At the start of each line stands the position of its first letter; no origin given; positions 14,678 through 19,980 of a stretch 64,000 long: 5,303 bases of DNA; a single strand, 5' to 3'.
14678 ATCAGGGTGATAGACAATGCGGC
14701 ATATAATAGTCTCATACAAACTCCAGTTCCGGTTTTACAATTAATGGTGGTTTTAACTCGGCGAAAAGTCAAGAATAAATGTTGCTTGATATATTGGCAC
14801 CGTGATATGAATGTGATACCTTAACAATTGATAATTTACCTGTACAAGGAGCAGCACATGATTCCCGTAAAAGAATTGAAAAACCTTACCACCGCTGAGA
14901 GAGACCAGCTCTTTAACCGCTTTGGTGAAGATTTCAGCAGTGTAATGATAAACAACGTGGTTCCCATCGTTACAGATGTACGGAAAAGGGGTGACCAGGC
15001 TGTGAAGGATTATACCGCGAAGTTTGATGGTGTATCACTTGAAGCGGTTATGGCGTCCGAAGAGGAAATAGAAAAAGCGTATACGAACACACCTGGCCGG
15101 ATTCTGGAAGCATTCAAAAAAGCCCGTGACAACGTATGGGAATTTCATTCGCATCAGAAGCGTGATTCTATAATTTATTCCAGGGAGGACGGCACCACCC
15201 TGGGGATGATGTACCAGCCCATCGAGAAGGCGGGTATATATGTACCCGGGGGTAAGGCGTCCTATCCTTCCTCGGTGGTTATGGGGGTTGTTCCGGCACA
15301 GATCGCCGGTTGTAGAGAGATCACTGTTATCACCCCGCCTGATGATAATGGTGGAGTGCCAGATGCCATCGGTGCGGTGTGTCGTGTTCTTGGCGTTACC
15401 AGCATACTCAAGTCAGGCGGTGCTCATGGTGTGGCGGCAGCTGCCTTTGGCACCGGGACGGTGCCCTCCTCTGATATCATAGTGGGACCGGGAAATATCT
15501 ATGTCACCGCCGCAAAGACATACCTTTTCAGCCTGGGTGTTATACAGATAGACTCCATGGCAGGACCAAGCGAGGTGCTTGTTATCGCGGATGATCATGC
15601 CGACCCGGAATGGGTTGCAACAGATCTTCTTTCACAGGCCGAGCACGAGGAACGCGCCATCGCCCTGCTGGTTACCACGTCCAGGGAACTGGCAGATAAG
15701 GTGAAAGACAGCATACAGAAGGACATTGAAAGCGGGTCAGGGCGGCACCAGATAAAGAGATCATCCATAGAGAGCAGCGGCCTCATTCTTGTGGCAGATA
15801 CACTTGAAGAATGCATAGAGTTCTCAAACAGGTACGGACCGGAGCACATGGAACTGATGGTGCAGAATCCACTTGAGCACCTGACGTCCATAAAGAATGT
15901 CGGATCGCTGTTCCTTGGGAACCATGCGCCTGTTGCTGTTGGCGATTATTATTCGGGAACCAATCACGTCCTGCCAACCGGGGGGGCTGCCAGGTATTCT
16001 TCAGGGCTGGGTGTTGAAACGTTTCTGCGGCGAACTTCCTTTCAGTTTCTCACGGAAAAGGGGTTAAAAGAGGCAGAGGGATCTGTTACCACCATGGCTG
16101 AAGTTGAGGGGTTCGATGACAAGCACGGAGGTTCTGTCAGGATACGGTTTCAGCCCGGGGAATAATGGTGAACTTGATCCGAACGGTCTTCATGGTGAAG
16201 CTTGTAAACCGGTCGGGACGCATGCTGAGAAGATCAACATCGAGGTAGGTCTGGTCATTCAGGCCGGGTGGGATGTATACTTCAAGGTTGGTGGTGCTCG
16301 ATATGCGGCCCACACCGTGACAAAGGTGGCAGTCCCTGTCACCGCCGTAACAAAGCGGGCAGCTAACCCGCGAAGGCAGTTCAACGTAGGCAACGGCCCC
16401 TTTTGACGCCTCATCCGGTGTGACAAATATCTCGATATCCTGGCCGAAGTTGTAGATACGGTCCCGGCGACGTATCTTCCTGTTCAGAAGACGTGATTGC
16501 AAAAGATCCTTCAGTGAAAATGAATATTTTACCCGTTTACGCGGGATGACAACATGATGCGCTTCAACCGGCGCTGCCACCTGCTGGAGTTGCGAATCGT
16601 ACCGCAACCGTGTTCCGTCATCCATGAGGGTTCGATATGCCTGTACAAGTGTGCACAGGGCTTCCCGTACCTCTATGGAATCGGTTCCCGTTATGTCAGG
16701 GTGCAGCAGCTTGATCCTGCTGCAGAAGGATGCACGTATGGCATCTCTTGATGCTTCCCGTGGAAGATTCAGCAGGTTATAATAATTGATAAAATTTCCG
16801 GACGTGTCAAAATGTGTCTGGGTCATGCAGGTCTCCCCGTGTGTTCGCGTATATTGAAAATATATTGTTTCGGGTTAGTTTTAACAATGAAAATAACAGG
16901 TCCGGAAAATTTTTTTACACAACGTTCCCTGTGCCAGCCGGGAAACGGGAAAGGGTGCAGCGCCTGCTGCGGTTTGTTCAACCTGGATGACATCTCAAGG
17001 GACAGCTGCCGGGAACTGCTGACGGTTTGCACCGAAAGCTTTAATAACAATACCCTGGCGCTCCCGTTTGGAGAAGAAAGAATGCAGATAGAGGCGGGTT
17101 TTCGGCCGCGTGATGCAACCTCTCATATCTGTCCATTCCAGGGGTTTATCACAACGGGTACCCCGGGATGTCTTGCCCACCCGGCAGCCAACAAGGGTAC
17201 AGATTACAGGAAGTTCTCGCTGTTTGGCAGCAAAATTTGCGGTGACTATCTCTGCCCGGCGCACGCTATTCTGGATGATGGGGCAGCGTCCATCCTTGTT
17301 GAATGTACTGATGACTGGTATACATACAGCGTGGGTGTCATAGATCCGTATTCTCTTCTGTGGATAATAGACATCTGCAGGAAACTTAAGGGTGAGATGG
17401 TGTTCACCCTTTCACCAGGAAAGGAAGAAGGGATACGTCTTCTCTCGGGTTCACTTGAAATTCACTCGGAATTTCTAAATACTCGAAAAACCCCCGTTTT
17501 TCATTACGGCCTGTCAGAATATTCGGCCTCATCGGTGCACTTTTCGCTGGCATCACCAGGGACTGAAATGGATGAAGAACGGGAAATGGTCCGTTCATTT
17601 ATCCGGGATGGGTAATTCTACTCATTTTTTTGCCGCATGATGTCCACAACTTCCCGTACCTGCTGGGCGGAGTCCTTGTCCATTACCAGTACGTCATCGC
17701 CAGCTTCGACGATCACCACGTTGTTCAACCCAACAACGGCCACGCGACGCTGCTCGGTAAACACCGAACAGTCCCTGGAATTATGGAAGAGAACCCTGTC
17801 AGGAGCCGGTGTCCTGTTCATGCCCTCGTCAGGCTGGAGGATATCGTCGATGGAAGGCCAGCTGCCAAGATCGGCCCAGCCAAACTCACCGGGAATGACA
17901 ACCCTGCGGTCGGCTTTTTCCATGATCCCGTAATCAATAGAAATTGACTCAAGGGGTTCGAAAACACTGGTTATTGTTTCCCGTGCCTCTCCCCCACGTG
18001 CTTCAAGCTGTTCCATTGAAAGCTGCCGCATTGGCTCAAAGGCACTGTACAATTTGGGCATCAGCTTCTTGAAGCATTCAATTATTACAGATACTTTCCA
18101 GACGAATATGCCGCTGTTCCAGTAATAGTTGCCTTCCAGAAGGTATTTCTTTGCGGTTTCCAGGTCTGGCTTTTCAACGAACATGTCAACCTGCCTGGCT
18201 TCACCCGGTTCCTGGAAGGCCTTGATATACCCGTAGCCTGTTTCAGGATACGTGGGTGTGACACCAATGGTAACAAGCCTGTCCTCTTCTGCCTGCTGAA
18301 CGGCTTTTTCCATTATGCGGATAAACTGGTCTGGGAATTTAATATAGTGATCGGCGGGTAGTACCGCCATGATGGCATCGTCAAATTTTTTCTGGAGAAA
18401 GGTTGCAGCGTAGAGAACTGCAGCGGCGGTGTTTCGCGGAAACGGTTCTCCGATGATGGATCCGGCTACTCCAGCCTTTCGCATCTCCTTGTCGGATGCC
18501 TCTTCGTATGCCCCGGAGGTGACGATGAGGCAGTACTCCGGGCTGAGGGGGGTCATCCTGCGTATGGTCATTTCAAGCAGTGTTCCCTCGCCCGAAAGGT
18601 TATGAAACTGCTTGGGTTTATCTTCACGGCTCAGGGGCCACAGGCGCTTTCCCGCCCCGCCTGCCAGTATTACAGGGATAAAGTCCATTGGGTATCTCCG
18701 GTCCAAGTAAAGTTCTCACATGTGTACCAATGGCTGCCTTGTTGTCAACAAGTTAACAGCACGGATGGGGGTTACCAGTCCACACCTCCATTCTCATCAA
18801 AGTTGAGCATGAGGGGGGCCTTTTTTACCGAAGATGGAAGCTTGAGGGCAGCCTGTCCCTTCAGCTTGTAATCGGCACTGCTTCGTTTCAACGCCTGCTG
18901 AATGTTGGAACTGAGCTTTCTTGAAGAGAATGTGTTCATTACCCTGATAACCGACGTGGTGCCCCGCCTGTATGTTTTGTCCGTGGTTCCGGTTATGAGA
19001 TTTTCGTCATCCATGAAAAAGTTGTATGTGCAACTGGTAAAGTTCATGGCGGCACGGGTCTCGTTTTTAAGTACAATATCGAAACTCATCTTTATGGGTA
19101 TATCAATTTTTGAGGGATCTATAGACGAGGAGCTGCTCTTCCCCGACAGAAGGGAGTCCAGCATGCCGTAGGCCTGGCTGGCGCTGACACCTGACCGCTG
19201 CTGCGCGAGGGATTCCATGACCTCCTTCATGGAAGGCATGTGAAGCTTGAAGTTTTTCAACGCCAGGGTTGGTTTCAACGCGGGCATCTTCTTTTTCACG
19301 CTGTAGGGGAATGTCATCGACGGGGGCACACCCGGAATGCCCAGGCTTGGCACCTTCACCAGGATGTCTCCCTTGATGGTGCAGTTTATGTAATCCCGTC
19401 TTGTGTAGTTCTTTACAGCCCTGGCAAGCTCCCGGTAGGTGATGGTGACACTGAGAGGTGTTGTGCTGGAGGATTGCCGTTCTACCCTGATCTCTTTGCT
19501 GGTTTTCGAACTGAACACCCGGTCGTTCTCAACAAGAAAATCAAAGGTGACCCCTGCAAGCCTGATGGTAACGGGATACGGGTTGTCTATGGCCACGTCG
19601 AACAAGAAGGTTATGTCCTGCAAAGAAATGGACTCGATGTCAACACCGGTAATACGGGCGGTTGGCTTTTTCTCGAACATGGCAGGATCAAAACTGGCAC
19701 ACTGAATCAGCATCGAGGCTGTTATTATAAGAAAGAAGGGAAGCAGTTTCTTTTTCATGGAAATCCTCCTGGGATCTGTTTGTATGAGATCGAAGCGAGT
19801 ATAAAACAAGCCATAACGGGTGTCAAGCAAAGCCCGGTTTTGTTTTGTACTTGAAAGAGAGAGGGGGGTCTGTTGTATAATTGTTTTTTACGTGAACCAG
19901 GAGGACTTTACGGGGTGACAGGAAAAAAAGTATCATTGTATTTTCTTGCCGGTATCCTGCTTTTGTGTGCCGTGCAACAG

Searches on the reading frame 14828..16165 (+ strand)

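Call 43: search_protein_families(library=pfam, proteins=[window:14828-16165:+], max_evalue=0.00001)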
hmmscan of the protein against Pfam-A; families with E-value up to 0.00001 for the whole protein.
window:14828-16165:+ (445 aa): 1 family
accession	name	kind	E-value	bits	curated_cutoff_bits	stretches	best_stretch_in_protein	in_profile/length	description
PF00815.25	Histidinol_dh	-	1.5e-150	502.2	27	1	40-441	11-411/411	Histidinol dehydrogenase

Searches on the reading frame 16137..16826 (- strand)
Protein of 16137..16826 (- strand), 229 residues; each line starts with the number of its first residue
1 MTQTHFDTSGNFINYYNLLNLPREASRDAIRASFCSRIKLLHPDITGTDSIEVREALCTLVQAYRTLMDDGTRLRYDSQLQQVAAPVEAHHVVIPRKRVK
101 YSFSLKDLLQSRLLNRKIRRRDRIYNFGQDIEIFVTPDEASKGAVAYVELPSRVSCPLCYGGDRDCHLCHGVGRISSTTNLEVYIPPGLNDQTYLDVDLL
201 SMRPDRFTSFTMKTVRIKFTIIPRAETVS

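Call 43: search_protein_families(library=pfam, proteins=[window:16137-16826:-], max_evalue=0.00001)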
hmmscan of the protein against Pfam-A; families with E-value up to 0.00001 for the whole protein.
window:16137-16826:- (229 aa): 1 family
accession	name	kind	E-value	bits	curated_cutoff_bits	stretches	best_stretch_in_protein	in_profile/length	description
PF00226.36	DnaJ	-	5e-11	43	27.8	1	14-77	1-63/63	DnaJ domain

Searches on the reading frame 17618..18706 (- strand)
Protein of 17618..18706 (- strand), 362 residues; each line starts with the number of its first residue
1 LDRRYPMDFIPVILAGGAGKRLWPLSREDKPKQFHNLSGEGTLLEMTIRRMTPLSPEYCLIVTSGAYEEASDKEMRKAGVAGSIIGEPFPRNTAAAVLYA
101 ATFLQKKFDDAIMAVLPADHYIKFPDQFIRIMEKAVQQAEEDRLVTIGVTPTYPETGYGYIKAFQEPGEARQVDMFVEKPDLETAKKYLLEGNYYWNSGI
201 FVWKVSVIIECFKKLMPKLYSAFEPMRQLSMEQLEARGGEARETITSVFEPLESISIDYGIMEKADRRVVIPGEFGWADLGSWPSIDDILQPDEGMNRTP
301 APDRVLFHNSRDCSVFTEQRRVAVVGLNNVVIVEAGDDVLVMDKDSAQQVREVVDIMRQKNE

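Call 43: search_protein_families(library=pfam, proteins=[window:17618-18706:-], max_evalue=0.00001)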
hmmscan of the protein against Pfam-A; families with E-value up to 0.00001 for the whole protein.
window:17618-18706:- (362 aa): 3 families
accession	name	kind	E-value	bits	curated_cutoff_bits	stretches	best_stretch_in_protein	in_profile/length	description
PF00483.29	NTP_transferase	-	1.5e-46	159.5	21.2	1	11-289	2-238/245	Nucleotidyl transferase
PF22640.1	ManC_GMP_beta-helix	-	2.1e-12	47.2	27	1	309-355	7-53/55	MannoseP isomerase/GMP-like beta-helix domain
PF12804.13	NTP_transf_3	-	2.6e-06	28.2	27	1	12-142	2-117/160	MobA-like NTP transferase domain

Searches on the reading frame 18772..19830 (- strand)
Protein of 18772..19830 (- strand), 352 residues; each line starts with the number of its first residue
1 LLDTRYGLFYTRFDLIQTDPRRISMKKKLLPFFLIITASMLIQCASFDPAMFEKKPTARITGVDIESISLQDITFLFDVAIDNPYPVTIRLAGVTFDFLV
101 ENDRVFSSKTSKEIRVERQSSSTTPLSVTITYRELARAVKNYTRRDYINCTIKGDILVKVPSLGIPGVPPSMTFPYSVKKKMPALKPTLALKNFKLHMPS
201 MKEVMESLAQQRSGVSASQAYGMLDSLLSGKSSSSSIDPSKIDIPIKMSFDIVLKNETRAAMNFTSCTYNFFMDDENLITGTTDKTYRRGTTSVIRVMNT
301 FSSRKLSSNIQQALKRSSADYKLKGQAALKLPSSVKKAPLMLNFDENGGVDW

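Call 43: search_protein_families(library=pfam, proteins=[window:18772-19830:-], max_evalue=0.00001)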
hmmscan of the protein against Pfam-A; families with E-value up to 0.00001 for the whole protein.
window:18772-19830:- (352 aa): 1 family
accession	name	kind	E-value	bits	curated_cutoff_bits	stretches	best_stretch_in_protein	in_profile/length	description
PF03168.19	LEA_2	-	1.4e-13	51.5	25.4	1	79-171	2-95/98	Late embryogenesis abundant protein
